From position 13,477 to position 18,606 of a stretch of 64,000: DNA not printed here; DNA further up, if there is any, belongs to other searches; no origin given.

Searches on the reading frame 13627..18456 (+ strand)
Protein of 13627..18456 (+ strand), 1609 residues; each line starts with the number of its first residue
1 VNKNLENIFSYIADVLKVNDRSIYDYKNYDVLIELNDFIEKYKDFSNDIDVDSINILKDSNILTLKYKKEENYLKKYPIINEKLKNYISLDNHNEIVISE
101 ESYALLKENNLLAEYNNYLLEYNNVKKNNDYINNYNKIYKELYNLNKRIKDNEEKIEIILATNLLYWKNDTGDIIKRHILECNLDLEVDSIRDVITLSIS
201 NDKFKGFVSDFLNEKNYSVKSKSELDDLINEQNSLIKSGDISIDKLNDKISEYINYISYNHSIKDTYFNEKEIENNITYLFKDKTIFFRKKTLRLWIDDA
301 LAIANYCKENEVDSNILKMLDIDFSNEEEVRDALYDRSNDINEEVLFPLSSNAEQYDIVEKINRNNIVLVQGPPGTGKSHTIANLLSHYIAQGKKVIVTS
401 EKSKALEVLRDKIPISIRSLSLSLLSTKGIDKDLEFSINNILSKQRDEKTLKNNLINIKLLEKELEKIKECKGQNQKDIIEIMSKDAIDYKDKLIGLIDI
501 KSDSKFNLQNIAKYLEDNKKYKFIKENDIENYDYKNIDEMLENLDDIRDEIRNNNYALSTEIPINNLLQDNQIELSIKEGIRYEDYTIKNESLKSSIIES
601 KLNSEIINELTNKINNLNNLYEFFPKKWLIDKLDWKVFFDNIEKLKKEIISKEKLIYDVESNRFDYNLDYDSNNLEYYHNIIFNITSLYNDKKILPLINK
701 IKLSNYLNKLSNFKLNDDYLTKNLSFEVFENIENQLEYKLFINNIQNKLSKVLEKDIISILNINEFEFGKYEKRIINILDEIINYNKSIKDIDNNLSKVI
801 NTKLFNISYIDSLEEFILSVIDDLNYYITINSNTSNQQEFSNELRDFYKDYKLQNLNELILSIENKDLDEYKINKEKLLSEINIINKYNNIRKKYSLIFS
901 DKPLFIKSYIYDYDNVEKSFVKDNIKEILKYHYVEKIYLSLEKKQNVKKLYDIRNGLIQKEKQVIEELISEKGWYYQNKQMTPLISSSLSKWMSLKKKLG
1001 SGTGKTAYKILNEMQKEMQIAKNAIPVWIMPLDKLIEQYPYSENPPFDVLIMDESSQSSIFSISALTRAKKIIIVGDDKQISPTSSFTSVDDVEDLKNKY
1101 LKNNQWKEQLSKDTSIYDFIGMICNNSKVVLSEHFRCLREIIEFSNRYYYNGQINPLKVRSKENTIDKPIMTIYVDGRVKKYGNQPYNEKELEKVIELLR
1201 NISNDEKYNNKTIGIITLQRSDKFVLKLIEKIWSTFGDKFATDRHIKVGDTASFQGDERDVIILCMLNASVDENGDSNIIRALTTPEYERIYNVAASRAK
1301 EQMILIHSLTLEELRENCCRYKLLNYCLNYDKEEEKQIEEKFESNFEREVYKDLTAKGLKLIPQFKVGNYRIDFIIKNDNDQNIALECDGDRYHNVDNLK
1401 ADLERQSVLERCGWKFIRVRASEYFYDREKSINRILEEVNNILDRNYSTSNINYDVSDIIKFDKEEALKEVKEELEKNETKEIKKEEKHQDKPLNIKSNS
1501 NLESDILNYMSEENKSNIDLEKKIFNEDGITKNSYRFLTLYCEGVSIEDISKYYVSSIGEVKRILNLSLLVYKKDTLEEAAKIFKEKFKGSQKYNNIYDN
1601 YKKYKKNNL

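Call 7: search_protein_families(library=pfam, proteins=[window:13627-18456:+], max_evalue=0.001)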
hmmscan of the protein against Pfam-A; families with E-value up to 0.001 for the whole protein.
window:13627-18456:+ (1609 aa): 10 families
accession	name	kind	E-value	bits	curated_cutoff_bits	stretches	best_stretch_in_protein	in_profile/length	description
PF18741.7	MTES_1575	-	8.7e-29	99.9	38.2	1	1346-1438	1-95/96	REase_MTES_1575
PF13087.12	AAA_12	-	2.7e-17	63.4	27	1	1125-1306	14-191/195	AAA domain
PF13604.12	AAA_30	-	7e-13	49.2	27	1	352-423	3-76/191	AAA domain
PF13086.12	AAA_11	-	1.8e-12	48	27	2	351-546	2-176/257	AAA domain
PF13245.12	AAA_19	-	1e-10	42.3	25.1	1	356-430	2-77/134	AAA domain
PF04480.18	DUF559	-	5.3e-07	29.9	20.6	1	1355-1439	29-108/109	Protein of unknown function (DUF559)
PF01443.25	Viral_helicase1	-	1.1e-05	25.8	21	0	1026-1085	37-101/228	Viral superfamily 1 RNA helicase core domain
PF13191.12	AAA_16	-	0.00041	21.3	32.6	1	360-406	17-63/167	AAA ATPase domain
PF05127.21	NAT10_TcmA_helicase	-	0.00046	20.5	22.7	0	370-423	2-56/176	RNA cytidine acetyltransferase NAT10/TcmA, helicase domain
PF25199.1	nSTAND_NTPase5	-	0.00053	20.3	34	0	340-405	13-82/145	Novel STAND NTPase 5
